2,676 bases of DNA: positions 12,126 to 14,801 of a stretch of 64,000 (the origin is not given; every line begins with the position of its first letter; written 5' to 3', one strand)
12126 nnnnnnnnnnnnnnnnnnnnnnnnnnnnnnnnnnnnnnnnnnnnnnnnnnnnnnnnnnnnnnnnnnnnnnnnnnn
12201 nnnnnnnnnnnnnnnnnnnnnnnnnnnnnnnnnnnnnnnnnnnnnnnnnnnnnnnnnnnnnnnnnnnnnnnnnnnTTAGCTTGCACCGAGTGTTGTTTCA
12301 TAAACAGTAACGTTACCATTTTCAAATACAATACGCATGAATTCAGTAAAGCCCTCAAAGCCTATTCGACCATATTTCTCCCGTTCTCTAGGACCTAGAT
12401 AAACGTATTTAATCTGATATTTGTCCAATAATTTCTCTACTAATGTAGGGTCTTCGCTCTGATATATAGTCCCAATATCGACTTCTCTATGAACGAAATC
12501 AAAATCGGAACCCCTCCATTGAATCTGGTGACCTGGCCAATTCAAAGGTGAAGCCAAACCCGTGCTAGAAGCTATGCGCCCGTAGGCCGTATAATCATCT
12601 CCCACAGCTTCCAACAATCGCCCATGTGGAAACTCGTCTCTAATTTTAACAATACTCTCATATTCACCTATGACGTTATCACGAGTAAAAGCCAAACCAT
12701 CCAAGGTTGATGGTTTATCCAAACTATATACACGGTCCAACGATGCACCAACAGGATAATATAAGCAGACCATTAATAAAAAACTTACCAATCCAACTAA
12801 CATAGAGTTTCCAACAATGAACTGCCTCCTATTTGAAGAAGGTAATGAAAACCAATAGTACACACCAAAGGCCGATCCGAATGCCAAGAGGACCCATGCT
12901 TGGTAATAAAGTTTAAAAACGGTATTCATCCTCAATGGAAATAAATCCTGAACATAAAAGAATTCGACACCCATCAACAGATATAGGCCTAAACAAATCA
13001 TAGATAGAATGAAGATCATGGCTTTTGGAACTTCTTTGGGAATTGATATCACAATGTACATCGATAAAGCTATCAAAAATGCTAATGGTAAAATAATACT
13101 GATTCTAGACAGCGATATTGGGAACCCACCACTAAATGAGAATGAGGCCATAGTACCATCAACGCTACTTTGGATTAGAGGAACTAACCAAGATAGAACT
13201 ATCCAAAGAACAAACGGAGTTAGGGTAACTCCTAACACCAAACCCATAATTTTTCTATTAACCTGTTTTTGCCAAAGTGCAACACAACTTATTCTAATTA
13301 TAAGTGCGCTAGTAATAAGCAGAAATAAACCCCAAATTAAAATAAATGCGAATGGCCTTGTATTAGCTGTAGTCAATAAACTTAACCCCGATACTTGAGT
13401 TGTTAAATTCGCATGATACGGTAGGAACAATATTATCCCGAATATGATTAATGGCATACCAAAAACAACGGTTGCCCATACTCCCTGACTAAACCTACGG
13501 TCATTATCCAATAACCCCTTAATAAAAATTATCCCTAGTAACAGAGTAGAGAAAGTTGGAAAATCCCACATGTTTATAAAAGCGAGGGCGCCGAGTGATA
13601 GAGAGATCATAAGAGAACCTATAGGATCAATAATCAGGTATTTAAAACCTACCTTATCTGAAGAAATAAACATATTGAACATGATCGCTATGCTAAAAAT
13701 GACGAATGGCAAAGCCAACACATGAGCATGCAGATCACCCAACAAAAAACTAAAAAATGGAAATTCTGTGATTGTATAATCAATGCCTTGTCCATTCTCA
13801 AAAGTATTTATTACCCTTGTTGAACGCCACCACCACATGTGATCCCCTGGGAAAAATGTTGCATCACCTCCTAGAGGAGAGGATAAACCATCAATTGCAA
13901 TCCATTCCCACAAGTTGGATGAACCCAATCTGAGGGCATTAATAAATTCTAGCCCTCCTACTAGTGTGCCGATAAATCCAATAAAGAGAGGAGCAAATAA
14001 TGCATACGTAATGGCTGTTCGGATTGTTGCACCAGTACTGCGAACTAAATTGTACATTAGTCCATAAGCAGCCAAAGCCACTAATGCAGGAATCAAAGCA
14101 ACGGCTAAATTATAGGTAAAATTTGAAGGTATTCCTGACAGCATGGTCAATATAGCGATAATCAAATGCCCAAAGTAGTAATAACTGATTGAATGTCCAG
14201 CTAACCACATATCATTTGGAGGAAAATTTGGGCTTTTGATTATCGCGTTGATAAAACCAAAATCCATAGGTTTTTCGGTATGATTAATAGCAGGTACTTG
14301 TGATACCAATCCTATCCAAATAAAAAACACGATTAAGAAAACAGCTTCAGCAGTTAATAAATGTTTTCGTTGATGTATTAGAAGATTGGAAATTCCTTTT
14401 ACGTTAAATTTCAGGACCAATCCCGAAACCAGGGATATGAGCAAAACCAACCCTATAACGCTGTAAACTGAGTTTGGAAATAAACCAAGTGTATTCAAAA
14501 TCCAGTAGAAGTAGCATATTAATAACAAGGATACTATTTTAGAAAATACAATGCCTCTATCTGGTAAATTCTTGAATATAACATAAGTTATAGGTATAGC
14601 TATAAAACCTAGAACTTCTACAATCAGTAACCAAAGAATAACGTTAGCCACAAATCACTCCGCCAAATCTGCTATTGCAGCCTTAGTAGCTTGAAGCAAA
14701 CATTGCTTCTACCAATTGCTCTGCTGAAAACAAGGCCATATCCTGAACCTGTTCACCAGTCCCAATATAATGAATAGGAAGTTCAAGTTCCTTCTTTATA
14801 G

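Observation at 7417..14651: Four-gene envelope cluster of unknown function: FAD oxidoreductase, flippase-like protein, PMT/ArnT-like GT-C protein, Chlor_Arch_YYY protein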

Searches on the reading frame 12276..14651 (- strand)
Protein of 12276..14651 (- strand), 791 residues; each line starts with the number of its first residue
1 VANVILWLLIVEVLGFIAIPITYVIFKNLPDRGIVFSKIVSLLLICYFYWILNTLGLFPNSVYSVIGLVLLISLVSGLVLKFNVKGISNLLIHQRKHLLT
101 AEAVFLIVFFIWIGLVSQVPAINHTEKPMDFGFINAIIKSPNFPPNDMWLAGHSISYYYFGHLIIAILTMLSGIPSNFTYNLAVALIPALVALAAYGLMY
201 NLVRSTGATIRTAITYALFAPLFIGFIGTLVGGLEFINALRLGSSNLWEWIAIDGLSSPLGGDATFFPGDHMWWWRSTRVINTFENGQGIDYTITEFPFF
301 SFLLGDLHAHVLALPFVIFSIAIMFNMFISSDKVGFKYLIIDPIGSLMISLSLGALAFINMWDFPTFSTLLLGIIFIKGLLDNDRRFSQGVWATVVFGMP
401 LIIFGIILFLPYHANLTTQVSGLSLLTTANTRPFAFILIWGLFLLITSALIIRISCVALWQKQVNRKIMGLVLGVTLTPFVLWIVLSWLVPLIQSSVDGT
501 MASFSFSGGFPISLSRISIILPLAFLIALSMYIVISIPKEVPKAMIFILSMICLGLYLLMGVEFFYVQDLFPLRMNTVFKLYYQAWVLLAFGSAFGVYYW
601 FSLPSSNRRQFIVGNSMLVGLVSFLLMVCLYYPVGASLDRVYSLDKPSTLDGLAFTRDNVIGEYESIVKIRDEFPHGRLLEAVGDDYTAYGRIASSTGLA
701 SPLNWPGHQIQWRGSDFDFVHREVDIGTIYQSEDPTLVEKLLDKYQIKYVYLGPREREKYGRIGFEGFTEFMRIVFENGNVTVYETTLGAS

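Call 4: search_protein_families(library=ncbifam, proteins=[window:12276-14651:-], max_evalue=0.01)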
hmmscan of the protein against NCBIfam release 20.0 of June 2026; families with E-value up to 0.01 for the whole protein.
window:12276-14651:- (791 aa): 1 family
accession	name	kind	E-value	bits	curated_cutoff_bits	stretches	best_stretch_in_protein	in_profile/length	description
TIGR03662.1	Chlor_Arch_YYY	subfamily_domain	1.3e-145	486.9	300.25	1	3-786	4-726/727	chlor_Arch_YYY domain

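Call 5: search_protein_families(library=pfam, proteins=[window:12276-14651:-], max_evalue=0.01)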
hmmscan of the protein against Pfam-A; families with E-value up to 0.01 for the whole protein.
window:12276-14651:- (791 aa): 1 family
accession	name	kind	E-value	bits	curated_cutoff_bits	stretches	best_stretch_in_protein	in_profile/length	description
PF10060.15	DUF2298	-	4.8e-110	369.2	27.8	1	44-589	1-488/488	Uncharacterized membrane protein (DUF2298)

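Call 18: find_related_loci(query=window:12276-14651:-, collection=genome_contigs, flank=10000)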
Query window:12276-14651:- (791 aa) in genome_contigs; peptide patterns used: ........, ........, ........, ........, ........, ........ (x = any residue, [..] = any of these).
598 stretches matched a pattern (row limit reached: there are more); 589 encode a relative of the query (tblastn E <= 1e-3); the best 80 are kept; 80 distinct loci.
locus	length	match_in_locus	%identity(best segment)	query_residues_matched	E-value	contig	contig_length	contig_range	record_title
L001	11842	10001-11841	83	1-614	0e+0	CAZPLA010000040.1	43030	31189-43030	MAG TPA_asm: uncultured Dehalococcoidia bacterium isolate SRP092796_co1_203 genome assembly, contig: k141_5262166, whole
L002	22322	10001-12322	47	1-785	0e+0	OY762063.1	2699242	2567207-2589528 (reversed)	MAG: Dehalococcoidia bacterium isolate 5405c63e-44e1-4988-9b68-fe709a885d54 genome assembly, chromosome: 1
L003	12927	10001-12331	47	1-787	0e+0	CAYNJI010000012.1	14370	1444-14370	MAG TPA_asm: uncultured Dehalococcoidia bacterium isolate SRP144767_co2_130 genome assembly, contig: NODE_2705_length_14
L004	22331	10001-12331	47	1-787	0e+0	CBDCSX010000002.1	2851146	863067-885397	MAG: Dehalococcoidia bacterium isolate d16e51a1-bce5-44a0-b433-43a10ca61d1e genome assembly, contig: contig_2, whole gen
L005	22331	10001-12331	47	1-787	0e+0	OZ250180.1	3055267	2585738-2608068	MAG: Dehalococcoidia bacterium isolate 83759f26-b041-4e0e-ab00-00081dda6eed genome assembly, chromosome: 1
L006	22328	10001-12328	46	1-787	0e+0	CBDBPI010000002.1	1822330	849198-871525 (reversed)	MAG: Dehalococcoidia bacterium isolate 10daed5f-1fdc-4a8a-833a-0f530d489894 genome assembly, contig: contig_2, whole gen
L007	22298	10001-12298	49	11-785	0e+0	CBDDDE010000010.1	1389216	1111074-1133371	MAG: Dehalococcoidia bacterium isolate ab05cfd7-02f2-4a27-9691-689cd7b926e2 genome assembly, contig: contig_10, whole ge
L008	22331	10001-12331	47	1-787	0e+0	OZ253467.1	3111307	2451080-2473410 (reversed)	MAG: Dehalococcoidia bacterium isolate 6fb9eebd-b222-4681-b7e3-abaa52723ab8 genome assembly, chromosome: 1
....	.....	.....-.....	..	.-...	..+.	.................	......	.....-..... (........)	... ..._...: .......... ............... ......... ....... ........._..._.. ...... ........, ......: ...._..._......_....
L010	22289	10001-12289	46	17-790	0e+0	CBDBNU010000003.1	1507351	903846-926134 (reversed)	MAG: Dehalococcoidia bacterium isolate 71a96c89-020c-4782-a771-d9249ff8f4bc genome assembly, contig: contig_3, whole gen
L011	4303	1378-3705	45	1-785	0e+0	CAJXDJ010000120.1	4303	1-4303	MAG TPA_asm: uncultured Dehalococcoidia bacterium isolate ERR599008_bin.51_MetaBAT_v2.12.1_MAG genome assembly, contig:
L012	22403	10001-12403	45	1-785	0e+0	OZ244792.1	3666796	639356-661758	MAG: Dehalococcoidia bacterium isolate ad4dcc4a-e611-4ae4-9ebb-ef3820abf337 genome assembly, chromosome: 1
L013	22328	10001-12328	44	1-785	0e+0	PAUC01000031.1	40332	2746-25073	MAG: Dehalococcoidia bacterium isolate SAT154 108030, whole genome shotgun sequence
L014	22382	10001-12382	45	3-785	0e+0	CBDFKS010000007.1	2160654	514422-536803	MAG: Dehalococcoidia bacterium isolate c4dad43c-b7b6-47a6-a77d-83e0dddb64fa genome assembly, contig: contig_7, whole gen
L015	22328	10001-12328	44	1-785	0e+0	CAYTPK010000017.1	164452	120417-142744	MAG TPA_asm: uncultured Dehalococcoidia bacterium isolate SRP092796_co4_665 genome assembly, contig: k141_6415623, whole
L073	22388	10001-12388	39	1-785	7e-166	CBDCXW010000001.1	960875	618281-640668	MAG: Dehalococcoidia bacterium isolate df45c49b-c266-4090-ac87-fb36498b7b26 genome assembly, contig: contig_1, whole gen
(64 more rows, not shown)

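Call 25: search_solved_structures(query=window:12276-14651:-, max_evalue=1)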
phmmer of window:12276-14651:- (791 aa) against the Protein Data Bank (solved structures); distinct sequences matched with E-value up to 1: 2.
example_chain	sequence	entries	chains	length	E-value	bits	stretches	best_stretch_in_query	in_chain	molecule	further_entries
7u8o_e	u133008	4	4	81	0.18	13.3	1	8-56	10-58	V-type proton ATPase subunit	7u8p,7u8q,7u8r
6wlw_S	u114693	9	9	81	0.21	13.1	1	8-56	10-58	V-type proton ATPase subunit e 1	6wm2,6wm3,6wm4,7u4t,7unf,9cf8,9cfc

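Call 29: find_homologous_proteins(query=window:12276-14651:-, max_evalue=0.00001)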
Query window:12276-14651:- (791 aa): 4364 proteins with E <= 0.00001 among 8000 candidates; the best 120 are listed.
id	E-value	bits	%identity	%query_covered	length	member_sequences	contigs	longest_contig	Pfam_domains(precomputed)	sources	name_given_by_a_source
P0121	0.0e+0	1755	100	100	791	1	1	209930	PF10060.16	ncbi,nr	ncbi:hypothetical protein FIM04_00145 [SAR202 cluster bacterium AC-409-J13_OGT_754m]|nr:hypothetical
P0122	0.0e+0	1492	84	100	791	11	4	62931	PF10060.16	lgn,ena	-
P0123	0.0e+0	1450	80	100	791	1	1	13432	PF10060.16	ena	-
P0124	8.3e-254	863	51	99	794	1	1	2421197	PF10060.16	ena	-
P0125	8.7e-254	863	51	99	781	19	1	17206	PF10060.16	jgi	-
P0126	6.6e-246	837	50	99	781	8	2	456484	PF10060.16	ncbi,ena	-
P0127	2.0e-241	822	49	99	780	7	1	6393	PF10060.16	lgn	-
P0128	1.4e-238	812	48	99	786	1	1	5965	PF10060.16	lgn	-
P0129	1.2e-234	799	48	99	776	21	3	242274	PF10060.16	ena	-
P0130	7.0e-232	790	47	100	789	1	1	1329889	PF10060.16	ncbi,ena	-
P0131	4.6e-231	788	47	99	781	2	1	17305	PF10060.16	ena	-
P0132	5.3e-229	781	46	99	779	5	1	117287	PF10060.16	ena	-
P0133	7.4e-229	780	47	99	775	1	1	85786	PF10060.16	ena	-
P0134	7.5e-229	780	47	97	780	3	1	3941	PF10060.16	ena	-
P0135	1.2e-227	776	47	98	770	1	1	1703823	PF10060.16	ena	-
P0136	1.6e-227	776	46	98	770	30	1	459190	PF10060.16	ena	-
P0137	2.6e-227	775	46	100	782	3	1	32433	PF10060.16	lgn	-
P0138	5.8e-227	774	47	98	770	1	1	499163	PF10060.16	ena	-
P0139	5.9e-227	774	46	100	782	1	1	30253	PF10060.16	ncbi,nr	ncbi:hypothetical protein FIM12_05120 [SAR202 cluster bacterium AD-804-J14_MRT_500m]|nr:hypothetical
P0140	8.2e-227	773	48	98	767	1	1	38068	PF10060.16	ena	-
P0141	1.4e-226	773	46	98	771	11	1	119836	PF10060.16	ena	-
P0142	4.5e-226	771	46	98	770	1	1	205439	PF10060.16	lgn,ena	-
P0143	1.1e-224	766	46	99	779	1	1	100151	PF10060.16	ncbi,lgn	-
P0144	2.6e-223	762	46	99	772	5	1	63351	PF10060.16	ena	-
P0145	2.7e-222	759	46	97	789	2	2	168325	PF10060.16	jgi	-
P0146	5.3e-220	751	46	99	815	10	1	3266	PF10060.16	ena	-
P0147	1.6e-217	743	46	99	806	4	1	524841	PF10060.16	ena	-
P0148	2.4e-217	742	45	99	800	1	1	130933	PF10060.16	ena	-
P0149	3.5e-217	742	45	100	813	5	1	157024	PF10060.16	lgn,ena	-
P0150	2.7e-216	739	47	95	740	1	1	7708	PF10060.16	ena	-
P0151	6.0e-216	738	45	99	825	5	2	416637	PF10060.16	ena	-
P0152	5.3e-215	734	46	99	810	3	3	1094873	PF10060.16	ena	-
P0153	7.6e-215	734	44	99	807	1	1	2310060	PF10060.16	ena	-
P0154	7.8e-215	734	44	99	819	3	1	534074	PF10060.16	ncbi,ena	-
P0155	1.7e-214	733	45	99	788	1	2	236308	PF10060.16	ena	-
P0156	3.8e-214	732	45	99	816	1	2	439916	PF10060.16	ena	-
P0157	4.8e-214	731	45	100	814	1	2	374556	PF10060.16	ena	-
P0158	7.2e-214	731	46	99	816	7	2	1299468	PF10060.16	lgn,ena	-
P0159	8.2e-213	727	45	99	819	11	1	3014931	PF10060.16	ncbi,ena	-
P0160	1.9e-212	726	45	99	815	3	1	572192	PF10060.16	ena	-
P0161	3.8e-211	722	46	77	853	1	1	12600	PF10060.16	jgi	jgi:YYY domain-containing protein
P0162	1.5e-210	720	44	99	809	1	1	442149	PF10060.16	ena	-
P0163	3.3e-210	719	45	99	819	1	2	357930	PF10060.16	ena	-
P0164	5.2e-210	718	44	99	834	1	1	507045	PF10060.16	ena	-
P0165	1.4e-209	716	46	100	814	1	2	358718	PF10060.16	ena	-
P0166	2.5e-209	716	44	100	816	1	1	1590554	PF10060.16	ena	-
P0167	3.9e-209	715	43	99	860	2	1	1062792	PF10060.16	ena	-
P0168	5.1e-209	715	45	99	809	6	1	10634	PF10060.16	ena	-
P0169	5.8e-209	714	44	99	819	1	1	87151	PF10060.16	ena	-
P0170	9.9e-209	714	44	99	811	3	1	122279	PF10060.16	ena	-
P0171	1.8e-208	713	45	99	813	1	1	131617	PF10060.16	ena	-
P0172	3.0e-208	712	44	100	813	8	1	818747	PF10060.16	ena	-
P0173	6.7e-208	711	44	99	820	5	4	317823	PF10060.16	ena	-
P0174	1.2e-207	710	43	100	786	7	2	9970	PF10060.16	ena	-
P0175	1.2e-207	710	45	99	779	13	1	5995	PF10060.16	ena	-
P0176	2.1e-207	709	45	100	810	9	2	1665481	PF10060.16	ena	-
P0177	3.6e-207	709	45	99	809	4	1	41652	PF10060.16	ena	-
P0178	4.3e-207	708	44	99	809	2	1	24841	PF10060.16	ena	-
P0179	6.6e-207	708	44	99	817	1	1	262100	PF10060.16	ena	-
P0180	3.2e-206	705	44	100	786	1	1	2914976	PF10060.16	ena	-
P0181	1.2e-205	704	44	99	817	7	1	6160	PF10060.16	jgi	-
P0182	4.5e-205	702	43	98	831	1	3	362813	PF10060.16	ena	-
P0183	1.1e-204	700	46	68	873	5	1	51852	PF10060.16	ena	-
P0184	2.0e-204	699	44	99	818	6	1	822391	PF10060.16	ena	-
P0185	2.0e-204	699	44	100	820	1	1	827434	PF10060.16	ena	-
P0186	9.0e-204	697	43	100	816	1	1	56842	PF10060.16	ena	-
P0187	1.0e-203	697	44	100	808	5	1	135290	PF10060.16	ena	-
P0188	1.1e-203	697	44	98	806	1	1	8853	PF10060.16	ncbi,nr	ncbi:MAG TPA: DUF2298 domain-containing protein [Dehalococcoidia bacterium]|nr:DUF2298 domain-contai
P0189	4.7e-203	695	42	99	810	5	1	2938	PF10060.16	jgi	jgi:YYY domain-containing protein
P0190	1.0e-202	694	44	99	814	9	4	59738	PF10060.16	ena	-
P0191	3.5e-202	692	43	100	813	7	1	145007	PF10060.16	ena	-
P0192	4.9e-202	692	42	99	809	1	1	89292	PF10060.16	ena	-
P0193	5.8e-202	691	43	99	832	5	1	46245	PF10060.16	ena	-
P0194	6.9e-202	691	44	99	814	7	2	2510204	PF10060.16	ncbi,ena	-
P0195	1.0e-201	691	43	99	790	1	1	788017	PF10060.16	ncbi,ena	-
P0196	1.2e-201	690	44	100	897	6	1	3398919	PF10060.16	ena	-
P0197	1.3e-201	690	44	99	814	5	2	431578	PF10060.16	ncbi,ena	-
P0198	1.5e-201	690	43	99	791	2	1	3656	PF10060.16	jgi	-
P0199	1.9e-201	690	43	99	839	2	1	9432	PF10060.16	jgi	-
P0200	2.8e-201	689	42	99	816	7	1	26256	PF10060.16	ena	-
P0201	2.9e-201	689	42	99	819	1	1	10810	PF10060.16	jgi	-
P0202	3.0e-201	689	44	99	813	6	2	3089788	PF10060.16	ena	-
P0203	4.0e-201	689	42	99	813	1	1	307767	PF10060.16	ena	-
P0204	6.0e-201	688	42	99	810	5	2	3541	PF10060.16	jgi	jgi:YYY domain-containing protein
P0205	7.7e-201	688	44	99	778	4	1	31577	PF10060.16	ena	-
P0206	1.1e-200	687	42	100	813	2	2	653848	PF10060.16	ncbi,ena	-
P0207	5.0e-200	685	42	100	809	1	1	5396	PF10060.16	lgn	-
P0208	5.1e-200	685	43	99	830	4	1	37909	PF10060.16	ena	-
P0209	5.9e-200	685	43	100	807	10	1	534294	PF10060.16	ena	-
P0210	1.0e-199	684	43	99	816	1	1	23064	PF10060.16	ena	-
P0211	1.5e-199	683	44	99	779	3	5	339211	PF10060.16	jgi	-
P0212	1.6e-199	683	43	99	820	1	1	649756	PF10060.16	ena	-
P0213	1.8e-199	683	43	99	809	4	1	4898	PF10060.16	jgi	jgi:YYY domain-containing protein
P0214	5.1e-199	682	44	99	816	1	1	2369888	PF10060.16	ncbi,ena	-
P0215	6.7e-199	681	43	99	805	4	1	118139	PF10060.16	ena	-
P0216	8.1e-199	681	41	99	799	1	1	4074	PF10060.16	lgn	-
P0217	8.2e-199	681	45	68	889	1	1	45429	PF10060.16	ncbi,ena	-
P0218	1.1e-198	680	43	99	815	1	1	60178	PF10060.16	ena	-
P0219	1.9e-198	680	42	99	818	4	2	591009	PF10060.16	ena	-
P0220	2.2e-198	679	43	99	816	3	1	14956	PF10060.16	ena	-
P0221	1.2e-197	677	43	99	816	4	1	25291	PF10060.16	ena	-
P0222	5.7e-197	675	43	99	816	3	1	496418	PF10060.16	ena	-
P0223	5.8e-197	675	43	99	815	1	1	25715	PF10060.16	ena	-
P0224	1.3e-196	674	41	99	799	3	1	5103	PF10060.16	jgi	jgi:YYY domain-containing protein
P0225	2.4e-196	673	42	97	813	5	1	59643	PF10060.16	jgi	jgi:YYY domain-containing protein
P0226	3.4e-196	672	43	99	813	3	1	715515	PF10060.16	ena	-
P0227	4.0e-196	672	42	100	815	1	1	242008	PF10060.16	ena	-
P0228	5.2e-196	672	42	99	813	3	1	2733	PF10060.16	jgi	-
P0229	6.1e-196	671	42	99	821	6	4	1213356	PF10060.16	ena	-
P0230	6.2e-196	671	43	99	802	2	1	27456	PF10060.16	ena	-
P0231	6.3e-196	671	42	100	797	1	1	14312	PF10060.16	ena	-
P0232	6.7e-196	671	41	100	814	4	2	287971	PF10060.16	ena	-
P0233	7.7e-196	671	41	99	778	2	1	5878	PF10060.16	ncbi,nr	ncbi:MAG: DUF2298 domain-containing protein [Chloroflexota bacterium]|nr:DUF2298 domain-containing p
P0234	1.0e-195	671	42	99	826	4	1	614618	PF10060.16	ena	-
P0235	1.8e-195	670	41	99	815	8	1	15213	PF10060.16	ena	-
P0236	2.0e-195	670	41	100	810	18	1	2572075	PF10060.16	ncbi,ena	-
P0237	2.7e-195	669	42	100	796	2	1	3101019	PF10060.16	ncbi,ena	-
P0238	4.1e-195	669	41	99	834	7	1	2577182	PF10060.16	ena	-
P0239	4.7e-195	668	43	99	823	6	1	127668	PF10060.16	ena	-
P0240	8.0e-195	668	43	99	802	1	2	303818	PF10060.16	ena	-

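Call 33: find_encoding_contigs(protein=P0121, flank=10000, max_places=2)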
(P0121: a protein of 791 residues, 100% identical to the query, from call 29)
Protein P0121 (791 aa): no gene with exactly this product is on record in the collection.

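Call 35: search_dna_similar(query=window:12276-14651:-, collection=plasmids, mode=protein, max_evalue=0.00001, max_rows=20)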
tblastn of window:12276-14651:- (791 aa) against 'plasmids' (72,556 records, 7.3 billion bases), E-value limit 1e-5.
Records with a match: 2; places in all: 2; records where one place covers at least 80% of the query: 0.
Best place of each record, by identity: <60% 2.
By first word of the organism name: Pseudobutyrivibrio 1; Halarchaeum 1.
By predicted mobility (MOB-suite, as given by PLSDB): non-mobilizable 2.
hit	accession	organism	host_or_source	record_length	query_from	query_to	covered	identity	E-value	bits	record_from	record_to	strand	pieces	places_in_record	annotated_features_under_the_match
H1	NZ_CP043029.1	Pseudobutyrivibrio xylanivorans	Bovine,rumen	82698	7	780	74%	26.9%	5e-18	182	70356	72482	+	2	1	DUF2298 domain-containing protein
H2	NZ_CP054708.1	Halarchaeum sp. CBA1220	solar salt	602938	157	791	59%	29.4%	7e-13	139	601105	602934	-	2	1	none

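Call 36: get_annotated_region(hit=H1, flank=10000)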
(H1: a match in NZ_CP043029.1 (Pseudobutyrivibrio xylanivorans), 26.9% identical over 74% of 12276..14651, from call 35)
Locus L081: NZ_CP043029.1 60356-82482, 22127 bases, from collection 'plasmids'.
description: Pseudobutyrivibrio xylanivorans strain MA3014 plasmid pNP95, complete sequence
organism: Pseudobutyrivibrio xylanivorans (NCBI taxid 185007)
taxonomy: Bacteria; Bacillota; Clostridia; Lachnospirales; Lachnospiraceae; Pseudobutyrivibrio; Pseudobutyrivibrio xylanivorans
host: -; source: Bovine,rumen; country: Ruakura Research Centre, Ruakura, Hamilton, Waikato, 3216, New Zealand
typing (MOB-suite, as given by PLSDB): non-mobilizable
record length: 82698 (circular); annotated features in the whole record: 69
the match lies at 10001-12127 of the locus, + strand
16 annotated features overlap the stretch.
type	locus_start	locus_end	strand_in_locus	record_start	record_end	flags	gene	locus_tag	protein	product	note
CDS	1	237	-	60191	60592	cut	-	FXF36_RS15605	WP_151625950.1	DUF6548 family protein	-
CDS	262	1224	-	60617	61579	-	-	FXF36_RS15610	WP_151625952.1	glycosyltransferase family 2 protein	-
CDS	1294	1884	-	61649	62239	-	-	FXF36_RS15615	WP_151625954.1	hypothetical protein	-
CDS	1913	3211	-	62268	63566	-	-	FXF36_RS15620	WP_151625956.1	DegT/DnrJ/EryC1/StrS family aminotransferase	-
CDS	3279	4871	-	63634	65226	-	-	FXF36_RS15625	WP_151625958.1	glucosyltransferase domain-containing protein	-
CDS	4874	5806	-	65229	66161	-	-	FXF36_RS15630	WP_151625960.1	glycosyltransferase family 2 protein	-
CDS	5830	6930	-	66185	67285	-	-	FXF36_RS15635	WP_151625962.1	hypothetical protein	-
CDS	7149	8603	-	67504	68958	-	-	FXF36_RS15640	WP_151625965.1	O-antigen ligase family protein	-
CDS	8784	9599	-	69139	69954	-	-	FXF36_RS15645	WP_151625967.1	hypothetical protein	-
CDS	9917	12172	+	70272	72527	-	-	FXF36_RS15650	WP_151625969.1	DUF2298 domain-containing protein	-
CDS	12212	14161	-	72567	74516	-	-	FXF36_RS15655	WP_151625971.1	nucleoside-diphosphate sugar epimerase/dehydratase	GO:0000271 - polysaccharide biosynthetic process [Evidence IEA]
CDS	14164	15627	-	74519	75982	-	-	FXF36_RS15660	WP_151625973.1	hypothetical protein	-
CDS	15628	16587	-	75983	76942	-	-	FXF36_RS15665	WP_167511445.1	hypothetical protein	-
CDS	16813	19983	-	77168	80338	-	-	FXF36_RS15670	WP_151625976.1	EAL domain-containing protein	-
CDS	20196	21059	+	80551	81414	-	-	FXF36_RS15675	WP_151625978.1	diguanylate cyclase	GO:0009966 - regulation of signal transduction [Evidence IEA]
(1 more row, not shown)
